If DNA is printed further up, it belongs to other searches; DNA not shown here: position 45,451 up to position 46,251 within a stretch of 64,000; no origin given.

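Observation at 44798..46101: Two uncharacterised genes riding directly behind the restriction endonuclease gene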

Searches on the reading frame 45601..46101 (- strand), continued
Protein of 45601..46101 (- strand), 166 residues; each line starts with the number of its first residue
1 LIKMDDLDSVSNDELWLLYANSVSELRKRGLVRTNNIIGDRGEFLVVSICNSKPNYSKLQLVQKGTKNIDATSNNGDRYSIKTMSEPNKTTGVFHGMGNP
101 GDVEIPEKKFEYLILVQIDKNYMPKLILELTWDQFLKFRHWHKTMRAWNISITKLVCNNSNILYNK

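Call 76: find_encoding_contigs(protein=P0041, flank=5000, max_places=1)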
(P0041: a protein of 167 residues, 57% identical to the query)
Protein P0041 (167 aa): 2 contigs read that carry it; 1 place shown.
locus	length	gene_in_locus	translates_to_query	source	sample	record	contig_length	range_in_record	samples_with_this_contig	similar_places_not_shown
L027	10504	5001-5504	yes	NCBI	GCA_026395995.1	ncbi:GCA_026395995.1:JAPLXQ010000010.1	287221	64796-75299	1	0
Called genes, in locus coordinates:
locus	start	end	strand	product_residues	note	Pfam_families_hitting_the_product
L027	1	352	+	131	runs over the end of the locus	PF03073:TspO_MBR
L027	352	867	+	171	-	-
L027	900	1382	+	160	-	PF01936:NYN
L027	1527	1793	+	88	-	PF08922:DUF1905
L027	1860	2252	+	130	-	PF02452:PemK_toxin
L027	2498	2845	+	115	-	PF03819:MazG (weak), PF12643:MazG-like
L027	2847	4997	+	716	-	PF01541:GIY-YIG (faint), PF04851:ResIII (weak), PF09848:SLFN-g3_helicase, PF00717:Peptidase_S24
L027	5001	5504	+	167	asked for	-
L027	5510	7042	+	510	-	PF02463:SMC_N, PF13175:AAA_15, PF13304:AAA_21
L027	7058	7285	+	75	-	-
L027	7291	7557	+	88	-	PF01713:Smr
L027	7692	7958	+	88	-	PF01022:HTH_5 (weak)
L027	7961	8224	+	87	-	PF01541:GIY-YIG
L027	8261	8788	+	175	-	PF01863:YgjP-like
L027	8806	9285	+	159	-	PF00903:Glyoxalase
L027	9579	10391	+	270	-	-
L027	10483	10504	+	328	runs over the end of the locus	PF01118:Semialdhyde_dh, PF02774:Semialdhyde_dhC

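Call 77: find_encoding_contigs(protein=P0021, flank=5000, max_places=1)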
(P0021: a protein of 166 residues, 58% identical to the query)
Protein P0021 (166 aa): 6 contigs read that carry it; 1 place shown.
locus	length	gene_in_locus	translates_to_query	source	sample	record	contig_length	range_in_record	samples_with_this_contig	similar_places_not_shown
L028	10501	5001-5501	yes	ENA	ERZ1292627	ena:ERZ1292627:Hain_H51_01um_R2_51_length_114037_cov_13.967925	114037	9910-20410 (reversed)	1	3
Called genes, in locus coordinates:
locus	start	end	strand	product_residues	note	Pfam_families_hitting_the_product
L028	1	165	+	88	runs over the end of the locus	PF05016:ParE_toxin, PF15781:ParE-like_toxin (weak)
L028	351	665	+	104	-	PF13560:HTH_31 (weak), PF12844:HTH_19 (weak), PF01381:HTH_3, PF13443:HTH_26 (weak)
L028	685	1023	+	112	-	-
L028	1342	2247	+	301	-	-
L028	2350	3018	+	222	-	PF00717:Peptidase_S24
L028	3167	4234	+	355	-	PF00145:DNA_methylase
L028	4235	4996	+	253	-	PF11463:R-HINP1I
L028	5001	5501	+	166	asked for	-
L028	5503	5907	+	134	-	PF03852:Vsr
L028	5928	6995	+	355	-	PF14022:DUF4238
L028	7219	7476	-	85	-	-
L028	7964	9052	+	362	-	PF00575:S1 (weak), PF23459:S1_RRP5 (faint), PF00575:S1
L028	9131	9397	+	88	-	PF00312:Ribosomal_S15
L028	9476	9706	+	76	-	PF01541:GIY-YIG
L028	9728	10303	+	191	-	PF01936:NYN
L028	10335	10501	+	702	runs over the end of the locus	PF01138:RNase_PH, PF03726:PNPase, PF01138:RNase_PH, PF00013:KH_1, PF00575:S1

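Call 79: get_annotated_region(hit=H3, flank=4000)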
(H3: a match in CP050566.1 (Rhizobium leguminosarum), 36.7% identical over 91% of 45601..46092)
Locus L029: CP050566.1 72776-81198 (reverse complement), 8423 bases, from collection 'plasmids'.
description: Rhizobium leguminosarum bv. viciae strain RCAM2802 plasmid p_2, complete sequence
organism: Rhizobium leguminosarum (NCBI taxid 387)
taxonomy: Bacteria; Pseudomonadota; Alphaproteobacteria; Hyphomicrobiales; Rhizobiaceae; Rhizobium; Rhizobium leguminosarum
host: -; source: Lathyrus sativus,cell culture,root nodule; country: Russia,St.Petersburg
typing (MOB-suite, as given by PLSDB): conjugative; replicon rep_cluster_841; relaxase MOBQ; mating-pair formation MPF_T
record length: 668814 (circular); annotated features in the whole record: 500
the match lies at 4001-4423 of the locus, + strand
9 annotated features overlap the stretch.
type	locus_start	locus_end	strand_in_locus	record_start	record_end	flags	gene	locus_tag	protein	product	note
CDS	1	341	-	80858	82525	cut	-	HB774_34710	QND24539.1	DUF2357 domain-containing protein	-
CDS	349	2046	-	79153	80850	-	-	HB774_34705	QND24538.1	hypothetical protein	-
CDS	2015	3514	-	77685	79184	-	-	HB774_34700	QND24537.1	DNA cytosine methyltransferase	-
CDS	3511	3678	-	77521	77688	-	-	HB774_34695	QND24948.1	CopG family transcriptional regulator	-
CDS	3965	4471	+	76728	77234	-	-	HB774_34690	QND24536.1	hypothetical protein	-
CDS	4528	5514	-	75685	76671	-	-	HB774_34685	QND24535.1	hypothetical protein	-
CDS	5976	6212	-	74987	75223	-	-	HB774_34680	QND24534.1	helix-turn-helix transcriptional regulator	-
CDS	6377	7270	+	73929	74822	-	-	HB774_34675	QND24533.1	LysR family transcriptional regulator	-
CDS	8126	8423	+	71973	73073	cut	-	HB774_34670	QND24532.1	FRG domain-containing protein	-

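Call 80: get_annotated_region(hit=H9, flank=4000)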
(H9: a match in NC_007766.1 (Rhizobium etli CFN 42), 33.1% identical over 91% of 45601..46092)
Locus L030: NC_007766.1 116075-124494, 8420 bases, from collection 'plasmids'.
description: Rhizobium etli CFN 42 plasmid p42f, complete sequence
organism: Rhizobium etli CFN 42 (NCBI taxid 347834)
taxonomy: Bacteria; Pseudomonadota; Alphaproteobacteria; Hyphomicrobiales; Rhizobiaceae; Rhizobium; Rhizobium etli; Rhizobium etli CFN 42
host: -; source: -; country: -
typing (MOB-suite, as given by PLSDB): non-mobilizable
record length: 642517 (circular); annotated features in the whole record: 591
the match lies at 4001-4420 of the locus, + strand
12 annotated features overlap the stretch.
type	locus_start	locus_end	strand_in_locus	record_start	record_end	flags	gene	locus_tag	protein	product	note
CDS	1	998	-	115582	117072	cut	-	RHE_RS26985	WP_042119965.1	ATP-binding protein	-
CDS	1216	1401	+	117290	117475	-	-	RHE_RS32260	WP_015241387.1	CopG family transcriptional regulator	-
CDS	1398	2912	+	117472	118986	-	-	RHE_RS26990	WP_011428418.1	DNA cytosine methyltransferase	GO:0006304 - DNA modification [Evidence IEA]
CDS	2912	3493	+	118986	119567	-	-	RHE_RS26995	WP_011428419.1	hypothetical protein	-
CDS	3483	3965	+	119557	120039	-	-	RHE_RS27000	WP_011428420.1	very short patch repair endonuclease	-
CDS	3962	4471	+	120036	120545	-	-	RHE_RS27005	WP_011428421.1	hypothetical protein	-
CDS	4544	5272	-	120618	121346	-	-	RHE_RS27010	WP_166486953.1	hypothetical protein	-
CDS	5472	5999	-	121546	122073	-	-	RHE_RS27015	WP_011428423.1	hypothetical protein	-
CDS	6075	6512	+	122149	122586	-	-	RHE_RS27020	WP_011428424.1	hypothetical protein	-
CDS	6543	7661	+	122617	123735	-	-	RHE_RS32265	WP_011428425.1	hypothetical protein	-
CDS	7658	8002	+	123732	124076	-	-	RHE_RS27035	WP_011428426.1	HigA family addiction module antitoxin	-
CDS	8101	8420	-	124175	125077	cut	-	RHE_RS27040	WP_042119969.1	hypothetical protein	-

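Call 81: get_annotated_region(hit=H10, flank=4000)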
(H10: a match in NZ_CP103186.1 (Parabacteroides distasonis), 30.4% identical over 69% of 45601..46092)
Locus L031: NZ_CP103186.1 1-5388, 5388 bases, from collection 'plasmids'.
description: Parabacteroides distasonis strain BFG-150 plasmid unnamed1, complete sequence
organism: Parabacteroides distasonis (NCBI taxid 823)
taxonomy: Bacteria; Bacteroidota; Bacteroidia; Bacteroidales; Tannerellaceae; Parabacteroides; Parabacteroides distasonis
host: -; source: Homo sapiens,cell culture; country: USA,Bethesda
typing (MOB-suite, as given by PLSDB): mobilizable; replicon rep_cluster_1097; relaxase MOBB
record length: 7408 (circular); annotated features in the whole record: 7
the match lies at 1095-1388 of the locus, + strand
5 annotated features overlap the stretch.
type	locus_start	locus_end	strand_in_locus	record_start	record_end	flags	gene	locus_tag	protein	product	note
CDS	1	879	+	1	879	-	btgB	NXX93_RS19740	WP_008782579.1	mobilization protein BtgB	-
CDS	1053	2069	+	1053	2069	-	-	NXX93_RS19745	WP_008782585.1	hypothetical protein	-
CDS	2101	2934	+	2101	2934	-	-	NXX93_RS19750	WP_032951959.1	hypothetical protein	-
CDS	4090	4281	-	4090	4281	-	-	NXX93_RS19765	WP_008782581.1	hypothetical protein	-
CDS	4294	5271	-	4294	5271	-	-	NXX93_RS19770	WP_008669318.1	replication initiation protein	GO:0006270 - DNA replication initiation [Evidence IEA]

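Call 82: get_annotated_region(hit=H2, flank=4000)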
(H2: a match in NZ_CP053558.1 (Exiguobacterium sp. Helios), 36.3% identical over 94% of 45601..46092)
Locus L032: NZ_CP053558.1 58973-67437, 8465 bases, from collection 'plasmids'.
description: Exiguobacterium sp. Helios plasmid unnamed1, complete sequence
organism: Exiguobacterium sp. Helios (NCBI taxid 2735868)
taxonomy: Bacteria; Bacillota; Bacilli; Bacillales; ; Exiguobacterium; Exiguobacterium sp. Helios
host: -; source: -; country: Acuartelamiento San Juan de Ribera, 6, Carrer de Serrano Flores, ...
typing (MOB-suite, as given by PLSDB): mobilizable; relaxase MOBP
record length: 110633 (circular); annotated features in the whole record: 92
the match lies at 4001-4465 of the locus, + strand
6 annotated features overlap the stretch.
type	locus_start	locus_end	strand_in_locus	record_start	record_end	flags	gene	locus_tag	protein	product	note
CDS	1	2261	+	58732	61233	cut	-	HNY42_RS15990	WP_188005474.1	sigma factor-like helix-turn-helix DNA-binding protein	GO:0006352 - DNA-templated transcription initiation [Evidence IEA]; GO:0006355 - regulation of DNA-templated ...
CDS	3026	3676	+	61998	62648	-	-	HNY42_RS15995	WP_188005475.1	hypothetical protein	-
CDS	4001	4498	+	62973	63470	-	-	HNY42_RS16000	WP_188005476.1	hypothetical protein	-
CDS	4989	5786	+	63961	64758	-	-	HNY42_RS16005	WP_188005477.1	DUF3800 domain-containing protein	-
CDS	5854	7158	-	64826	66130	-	-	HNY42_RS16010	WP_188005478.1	hypothetical protein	-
CDS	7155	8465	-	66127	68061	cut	-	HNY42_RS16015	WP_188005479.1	AAA family ATPase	-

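Call 85: search_solved_structures(query=L028:3167-4234:+, max_evalue=1e-20)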
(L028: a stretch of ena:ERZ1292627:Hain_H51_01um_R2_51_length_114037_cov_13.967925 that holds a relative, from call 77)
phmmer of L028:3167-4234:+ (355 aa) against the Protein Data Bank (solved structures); distinct sequences matched with E-value up to 1e-20: 15.
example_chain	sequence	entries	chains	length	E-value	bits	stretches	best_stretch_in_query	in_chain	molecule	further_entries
2uyh_A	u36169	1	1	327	6.8e-45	156.9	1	28-229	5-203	MODIFICATION METHYLASE HHAI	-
10mh_A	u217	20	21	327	8.7e-45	156.5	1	28-229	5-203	PROTEIN (CYTOSINE-SPECIFIC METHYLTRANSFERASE HHAI) | HaeIII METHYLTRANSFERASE | Modification methylase HhaI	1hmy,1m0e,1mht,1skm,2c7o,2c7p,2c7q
1fjx_A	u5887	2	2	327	9.6e-45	156.4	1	28-229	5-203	HHAI DNA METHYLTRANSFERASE | MODIFICATION METHYLASE HHAI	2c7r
1svu_A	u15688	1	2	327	1e-44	156.3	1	28-229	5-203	Modification methylase HhaI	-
2i9k_A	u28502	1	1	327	1.2e-44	156.1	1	28-229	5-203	Modification methylase HhaI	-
2zcj_A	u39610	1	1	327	2.3e-44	155.2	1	28-229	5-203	Modification methylase HhaI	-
2uyc_A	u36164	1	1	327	4.4e-44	154.2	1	28-229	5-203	MODIFICATION METHYLASE HHAI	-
2uz4_A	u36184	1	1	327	4.4e-44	154.2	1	28-229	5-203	MODIFICATION METHYLASE HHAI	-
2z6u_A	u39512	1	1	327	5.7e-44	153.9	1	28-229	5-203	Modification methylase HhaI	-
2z6q_A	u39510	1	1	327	5.9e-44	153.8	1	28-229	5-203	Modification methylase HhaI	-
2z6a_A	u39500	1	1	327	1.6e-43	152.4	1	28-229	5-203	Modification methylase HhaI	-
1dct_A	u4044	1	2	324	1.3e-32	116.5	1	38-322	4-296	PROTEIN (MODIFICATION METHYLASE HAEIII)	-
3ubt_Y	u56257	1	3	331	3.3e-31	111.9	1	38-323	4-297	Modification methylase HaeIII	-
3lx6_A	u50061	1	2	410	1.7e-22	83.3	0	93-209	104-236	Cytosine-specific methyltransferase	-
3me5_A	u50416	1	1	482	3.4e-22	82.3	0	93-209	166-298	Cytosine-specific methyltransferase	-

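Call 99: search_dna_similar(query=window:45601-46092:-, collection=phages, mode=protein, max_evalue=0.001, max_rows=10)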
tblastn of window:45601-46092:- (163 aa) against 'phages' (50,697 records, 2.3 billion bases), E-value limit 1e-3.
No match.

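Call 101: search_protein_families(library=phrogs, proteins=[window:45601-46092:-], max_evalue=0.01)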
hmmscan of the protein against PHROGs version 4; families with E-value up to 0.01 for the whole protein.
window:45601-46092:- (163 aa): 1 family
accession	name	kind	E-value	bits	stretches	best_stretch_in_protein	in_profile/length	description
phrog_24787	-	unknown function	0.00047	20.7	1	2-119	10-117/290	-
